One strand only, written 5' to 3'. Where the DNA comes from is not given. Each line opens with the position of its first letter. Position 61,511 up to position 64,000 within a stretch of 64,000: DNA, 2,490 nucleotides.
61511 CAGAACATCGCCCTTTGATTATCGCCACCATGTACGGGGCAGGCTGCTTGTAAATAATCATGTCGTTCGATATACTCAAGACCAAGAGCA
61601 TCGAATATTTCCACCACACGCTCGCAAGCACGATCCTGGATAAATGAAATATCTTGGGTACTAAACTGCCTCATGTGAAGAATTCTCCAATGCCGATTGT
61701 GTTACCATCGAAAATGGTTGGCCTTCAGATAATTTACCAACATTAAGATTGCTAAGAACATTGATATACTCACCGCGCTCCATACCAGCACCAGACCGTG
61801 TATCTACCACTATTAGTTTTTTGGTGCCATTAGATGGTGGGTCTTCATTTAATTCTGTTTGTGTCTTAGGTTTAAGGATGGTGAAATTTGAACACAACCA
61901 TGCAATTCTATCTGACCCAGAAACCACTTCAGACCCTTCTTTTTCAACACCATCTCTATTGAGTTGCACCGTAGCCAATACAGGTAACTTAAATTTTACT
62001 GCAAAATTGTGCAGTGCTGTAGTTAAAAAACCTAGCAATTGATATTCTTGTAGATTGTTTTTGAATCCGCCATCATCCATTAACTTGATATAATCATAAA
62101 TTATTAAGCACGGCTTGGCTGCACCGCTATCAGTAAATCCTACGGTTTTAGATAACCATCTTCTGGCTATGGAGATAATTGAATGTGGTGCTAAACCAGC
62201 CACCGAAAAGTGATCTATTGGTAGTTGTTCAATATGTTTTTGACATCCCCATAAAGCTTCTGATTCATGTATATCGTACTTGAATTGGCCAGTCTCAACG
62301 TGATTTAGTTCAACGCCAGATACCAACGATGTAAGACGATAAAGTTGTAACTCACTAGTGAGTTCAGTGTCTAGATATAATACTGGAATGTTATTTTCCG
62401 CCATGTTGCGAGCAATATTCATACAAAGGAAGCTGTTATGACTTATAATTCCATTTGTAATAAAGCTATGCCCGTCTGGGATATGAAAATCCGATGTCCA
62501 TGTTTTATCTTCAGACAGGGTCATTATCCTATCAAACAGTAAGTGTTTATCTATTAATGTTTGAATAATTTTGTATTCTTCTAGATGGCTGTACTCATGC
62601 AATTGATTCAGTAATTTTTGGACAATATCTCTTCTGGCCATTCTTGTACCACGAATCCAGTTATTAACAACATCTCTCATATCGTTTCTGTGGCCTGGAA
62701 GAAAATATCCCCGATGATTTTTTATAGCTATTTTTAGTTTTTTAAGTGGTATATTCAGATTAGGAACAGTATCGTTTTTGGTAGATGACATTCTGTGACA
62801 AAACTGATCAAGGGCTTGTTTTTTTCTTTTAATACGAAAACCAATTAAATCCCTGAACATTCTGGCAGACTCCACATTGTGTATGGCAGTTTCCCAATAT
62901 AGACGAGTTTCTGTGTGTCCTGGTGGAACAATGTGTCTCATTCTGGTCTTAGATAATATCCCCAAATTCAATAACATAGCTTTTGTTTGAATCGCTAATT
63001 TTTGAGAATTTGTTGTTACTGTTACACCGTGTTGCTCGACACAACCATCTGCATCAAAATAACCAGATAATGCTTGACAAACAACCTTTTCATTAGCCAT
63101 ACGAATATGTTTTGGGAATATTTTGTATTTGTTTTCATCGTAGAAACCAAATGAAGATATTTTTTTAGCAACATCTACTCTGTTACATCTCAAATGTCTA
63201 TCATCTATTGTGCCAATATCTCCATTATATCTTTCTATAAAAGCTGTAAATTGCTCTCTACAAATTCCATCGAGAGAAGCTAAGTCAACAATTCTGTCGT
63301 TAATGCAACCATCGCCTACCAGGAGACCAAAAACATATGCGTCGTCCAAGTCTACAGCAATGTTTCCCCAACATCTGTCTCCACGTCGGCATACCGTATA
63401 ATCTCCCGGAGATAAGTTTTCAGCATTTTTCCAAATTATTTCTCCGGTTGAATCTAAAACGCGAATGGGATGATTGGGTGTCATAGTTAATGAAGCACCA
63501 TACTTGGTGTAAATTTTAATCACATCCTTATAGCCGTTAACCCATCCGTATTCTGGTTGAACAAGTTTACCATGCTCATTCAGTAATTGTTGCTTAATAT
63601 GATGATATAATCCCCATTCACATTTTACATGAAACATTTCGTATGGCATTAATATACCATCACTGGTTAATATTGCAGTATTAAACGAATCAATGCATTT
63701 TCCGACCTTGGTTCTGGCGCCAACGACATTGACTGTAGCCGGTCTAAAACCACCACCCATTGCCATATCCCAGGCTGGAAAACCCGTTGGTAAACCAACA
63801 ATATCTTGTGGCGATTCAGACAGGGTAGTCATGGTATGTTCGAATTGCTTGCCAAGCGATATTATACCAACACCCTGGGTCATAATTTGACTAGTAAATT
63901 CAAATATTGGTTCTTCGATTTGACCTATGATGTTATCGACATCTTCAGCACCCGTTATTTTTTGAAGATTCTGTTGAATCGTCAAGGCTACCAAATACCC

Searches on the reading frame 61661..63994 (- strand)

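Call 28: search_protein_families(library=phrogs, proteins=[window:61661-63994:-], max_evalue=0.00001)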
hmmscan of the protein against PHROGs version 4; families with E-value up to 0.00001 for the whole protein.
window:61661-63994:- (777 aa): 4 families
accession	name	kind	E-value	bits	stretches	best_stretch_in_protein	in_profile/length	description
phrog_19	-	DNA, RNA and nucleotide metabolism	9e-34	118.3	2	521-695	367-525/621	DnaB-like replicative helicase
phrog_9666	-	unknown function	3.3e-31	109.3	1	70-546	31-512/779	-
phrog_243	-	DNA, RNA and nucleotide metabolism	7.5e-08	32.6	1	521-684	49-197/273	DnaB-like replicative helicase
phrog_239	-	DNA, RNA and nucleotide metabolism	3.2e-06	27.4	0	44-99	320-371/801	DNA primase/helicase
